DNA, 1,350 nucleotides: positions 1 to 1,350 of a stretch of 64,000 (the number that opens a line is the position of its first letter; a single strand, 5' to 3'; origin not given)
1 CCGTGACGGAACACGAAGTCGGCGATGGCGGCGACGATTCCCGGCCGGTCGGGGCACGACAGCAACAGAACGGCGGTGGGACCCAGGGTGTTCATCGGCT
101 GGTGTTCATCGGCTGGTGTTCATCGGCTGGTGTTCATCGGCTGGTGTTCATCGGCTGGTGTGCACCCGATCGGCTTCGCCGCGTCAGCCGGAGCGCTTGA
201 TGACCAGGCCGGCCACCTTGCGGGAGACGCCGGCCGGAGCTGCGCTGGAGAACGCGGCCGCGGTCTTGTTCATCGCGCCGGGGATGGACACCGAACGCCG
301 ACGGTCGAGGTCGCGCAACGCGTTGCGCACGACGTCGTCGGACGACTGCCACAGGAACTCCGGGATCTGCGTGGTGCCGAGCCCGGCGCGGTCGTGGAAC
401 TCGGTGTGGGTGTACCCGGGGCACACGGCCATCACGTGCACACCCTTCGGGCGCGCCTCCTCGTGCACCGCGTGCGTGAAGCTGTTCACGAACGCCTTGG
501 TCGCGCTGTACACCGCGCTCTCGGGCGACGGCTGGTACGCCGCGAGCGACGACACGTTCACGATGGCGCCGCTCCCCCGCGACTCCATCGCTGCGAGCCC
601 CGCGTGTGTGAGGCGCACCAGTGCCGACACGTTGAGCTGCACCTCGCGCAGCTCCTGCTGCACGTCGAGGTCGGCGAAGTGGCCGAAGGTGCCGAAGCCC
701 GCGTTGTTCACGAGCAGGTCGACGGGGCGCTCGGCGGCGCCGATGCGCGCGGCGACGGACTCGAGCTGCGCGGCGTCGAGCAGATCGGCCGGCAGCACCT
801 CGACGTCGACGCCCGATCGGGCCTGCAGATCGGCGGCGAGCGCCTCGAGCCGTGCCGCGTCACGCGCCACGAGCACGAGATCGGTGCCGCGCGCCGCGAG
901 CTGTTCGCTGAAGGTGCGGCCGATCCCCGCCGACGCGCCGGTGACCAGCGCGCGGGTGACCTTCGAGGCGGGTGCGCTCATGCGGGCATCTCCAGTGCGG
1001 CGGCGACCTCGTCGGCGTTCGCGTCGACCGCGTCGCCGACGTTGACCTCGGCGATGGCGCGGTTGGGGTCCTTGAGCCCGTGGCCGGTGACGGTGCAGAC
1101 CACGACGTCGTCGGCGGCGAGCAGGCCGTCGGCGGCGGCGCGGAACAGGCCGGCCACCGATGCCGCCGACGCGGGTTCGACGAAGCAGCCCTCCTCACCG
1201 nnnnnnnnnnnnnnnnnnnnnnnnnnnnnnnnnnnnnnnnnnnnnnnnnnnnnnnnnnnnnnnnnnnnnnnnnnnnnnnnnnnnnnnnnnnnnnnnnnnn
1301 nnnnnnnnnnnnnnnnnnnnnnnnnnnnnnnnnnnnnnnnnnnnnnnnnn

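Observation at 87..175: Five perfect 14-bp tandem repeats, each carrying a copy of the purU start codon, form a chain of ATGA-coupled mini-ORFs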

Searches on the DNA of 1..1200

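Call 5: search_rna_families(source=window, start=1, end=1200, threshold=evalue, max_evalue=10)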
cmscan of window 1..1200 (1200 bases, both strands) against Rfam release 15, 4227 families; matches with E-value up to 10: 7.
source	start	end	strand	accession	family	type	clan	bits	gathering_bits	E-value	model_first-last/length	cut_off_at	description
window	93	160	+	RF03335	MIR2950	Gene; miRNA;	-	23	76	0.049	1-108/108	no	MIR2950 microRNA precursor family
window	846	907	+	RF03934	mir-m107-1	Gene; miRNA;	-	22.3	83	0.27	1-65/65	no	mir-m107-1 microRNA precursor family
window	85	167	+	RF04019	MIR950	Gene; miRNA;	-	21.1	95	0.42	1-92/92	no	MIR950 microRNA precursor family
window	846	907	-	RF03934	mir-m107-1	Gene; miRNA;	-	20.5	83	0.77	1-65/65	no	mir-m107-1 microRNA precursor family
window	99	169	+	RF04038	mir-5985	Gene; miRNA;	-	19.6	100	1.1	1-74/74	no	mir-5985 microRNA precursor family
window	73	182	+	RF04104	MIR918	Gene; miRNA;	-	18.3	268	1.5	1-265/265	no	MIR918 microRNA precursor family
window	993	1038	-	RF02836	Bcj14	Gene; sRNA;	-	16.8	59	2.6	6-51/171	no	Burkholderia RNA 14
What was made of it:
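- On Leader-peptide attenuator or riboswitch: Rfam gives no hit near any gathering score (call 5).
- Rfam gives only sub-threshold microRNA-family noise, with a best score of 23 bits against a gathering score of 76 (call 5).
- Tried and rejected: An Rfam scan of 1-1200 at a permissive threshold gave only sub-threshold microRNA-family noise on the antisense strand (call 5).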
